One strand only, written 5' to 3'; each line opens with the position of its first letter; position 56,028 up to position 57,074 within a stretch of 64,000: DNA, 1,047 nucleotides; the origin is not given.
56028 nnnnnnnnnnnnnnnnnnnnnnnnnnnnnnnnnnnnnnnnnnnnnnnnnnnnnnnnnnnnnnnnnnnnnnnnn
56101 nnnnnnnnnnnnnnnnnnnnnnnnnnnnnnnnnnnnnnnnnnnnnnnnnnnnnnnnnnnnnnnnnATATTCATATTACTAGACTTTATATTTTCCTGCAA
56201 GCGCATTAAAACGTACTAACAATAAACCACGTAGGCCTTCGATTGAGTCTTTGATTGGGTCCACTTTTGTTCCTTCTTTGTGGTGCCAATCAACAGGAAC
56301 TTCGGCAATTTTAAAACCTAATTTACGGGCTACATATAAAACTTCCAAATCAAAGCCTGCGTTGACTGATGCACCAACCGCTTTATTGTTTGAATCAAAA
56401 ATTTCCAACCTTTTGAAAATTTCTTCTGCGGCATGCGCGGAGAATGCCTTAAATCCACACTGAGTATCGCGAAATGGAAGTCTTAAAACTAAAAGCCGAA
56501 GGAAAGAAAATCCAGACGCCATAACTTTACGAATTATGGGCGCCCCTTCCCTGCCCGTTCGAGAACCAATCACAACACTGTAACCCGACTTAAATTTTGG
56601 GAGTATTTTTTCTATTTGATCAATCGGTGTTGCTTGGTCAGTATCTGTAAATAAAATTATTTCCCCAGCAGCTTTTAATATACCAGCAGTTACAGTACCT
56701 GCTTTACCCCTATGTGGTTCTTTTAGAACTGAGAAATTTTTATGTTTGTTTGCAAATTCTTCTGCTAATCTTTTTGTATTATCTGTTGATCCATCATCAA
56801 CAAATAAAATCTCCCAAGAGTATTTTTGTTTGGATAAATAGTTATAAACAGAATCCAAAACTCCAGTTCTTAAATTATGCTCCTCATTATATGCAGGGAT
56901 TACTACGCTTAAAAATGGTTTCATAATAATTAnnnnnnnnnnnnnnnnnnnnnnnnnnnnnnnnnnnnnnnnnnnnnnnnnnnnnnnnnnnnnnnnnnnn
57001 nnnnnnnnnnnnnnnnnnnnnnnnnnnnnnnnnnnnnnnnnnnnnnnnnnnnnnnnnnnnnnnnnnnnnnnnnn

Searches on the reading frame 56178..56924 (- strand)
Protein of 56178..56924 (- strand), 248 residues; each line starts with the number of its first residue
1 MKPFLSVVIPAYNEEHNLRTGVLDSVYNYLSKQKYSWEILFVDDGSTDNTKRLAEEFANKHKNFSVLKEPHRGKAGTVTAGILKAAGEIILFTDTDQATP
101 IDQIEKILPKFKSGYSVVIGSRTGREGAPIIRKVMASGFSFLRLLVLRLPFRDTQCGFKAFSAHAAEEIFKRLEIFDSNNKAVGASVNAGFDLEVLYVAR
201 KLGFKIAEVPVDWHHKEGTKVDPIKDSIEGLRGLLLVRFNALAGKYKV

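Call 47: search_protein_families(library=pfam, max_evalue=0.01, proteins=[window:56178-56924:-])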
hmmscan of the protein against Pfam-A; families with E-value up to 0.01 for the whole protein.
window:56178-56924:- (248 aa): 3 families
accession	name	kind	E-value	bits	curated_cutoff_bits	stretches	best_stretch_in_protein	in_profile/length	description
PF00535.33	Glycos_transf_2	-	1.8e-30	106.5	23.3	1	6-170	1-168/168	Glycosyl transferase family 2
PF10111.15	Glyco_tranf_2_2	-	1.6e-08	34.8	27.3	1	6-108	1-103/276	Glycosyltransferase like family 2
PF13641.12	Glyco_tranf_2_3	-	1.3e-06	29.1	27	1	5-210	3-205/230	Glycosyltransferase like family 2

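Call 49: search_protein_families(library=ncbifam, max_evalue=0.00001, proteins=[window:56178-56924:-])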
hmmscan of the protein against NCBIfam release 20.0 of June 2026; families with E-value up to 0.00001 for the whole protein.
window:56178-56924:- (248 aa): 20 families
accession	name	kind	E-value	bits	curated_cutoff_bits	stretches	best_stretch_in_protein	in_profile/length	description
NF047588.1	GlcsyltransPgfSStrep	equivalog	1.5e-22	80.2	500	1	5-181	3-178/308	glycosyltransferase PgfS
NF007986.1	PRK10714.1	equivalog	5.3e-16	58.5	529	1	5-140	8-143/316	undecaprenyl-phosphate 4-deoxy-4-formamido-L-arabinose transferase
NF041391.1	DPhHxTase_Halo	equivalog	1.4e-15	56.9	375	1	11-231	3-202/213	dolichyl-phosphate hexose transferase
NF007482.0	PRK10073.1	equivalog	5.1e-15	55.3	423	1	3-98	6-97/334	glycosyltransferase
TIGR03937.1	PgaC_IcaA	equivalog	5.2e-15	55.3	422.3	1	3-138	45-179/407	poly-beta-1,6-N-acetyl-D-glucosamine synthase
NF041875.1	EPS_EpsD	equivalog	8.9e-15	54.9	370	1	5-118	1-111/325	exopolysaccharide biosynthesis glycosyltransferase EpsD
NF038302.1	EPS_HpsE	equivalog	1.5e-14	53.7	300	1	5-103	3-103/307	hormogonium polysaccharide biosynthesis glycosyltransferase HpsE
TIGR04283.1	glyco_like_mftF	equivalog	4.1e-13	49.4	182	1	5-111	1-97/221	TIGR04283 family arsenosugar biosynthesis glycosyltransferase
NF050050.1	ProtGlycPglI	equivalog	2.3e-12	46.9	500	1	2-121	1-118/306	GalNAc(5)-diNAcBac-PP-undecaprenol beta-1,3-glucosyltransferase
NF010496.0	PRK13915.1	equivalog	2.2e-11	43.4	262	1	5-100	33-130/307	glucosyl-3-phosphoglycerate synthase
TIGR04182.1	glyco_TIGR04182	equivalog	4.8e-11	42.6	325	1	6-229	3-209/293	S-layer glycoprotein N-glycosyltransferase AglJ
TIGR03965.1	mycofact_glyco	equivalog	6.2e-10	38.5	280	1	5-121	76-189/467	mycofactocin biosynthesis glycosyltransferase MftF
NF047683.1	TeichurnBiosyTuaG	equivalog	1.4e-09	37.9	400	1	2-108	5-108/252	teichuronic acid biosynthesis protein TuaG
TIGR03111.1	glyc2_xrt_Gpos1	hypoth_equivalog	7.8e-09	34.8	363.95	1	3-117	49-162/439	TIGR03111 family XrtG-associated glycosyltransferase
TIGR04242.1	nodulat_NodC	equivalog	1.3e-08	34.2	550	1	3-113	48-158/395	chitooligosaccharide synthase NodC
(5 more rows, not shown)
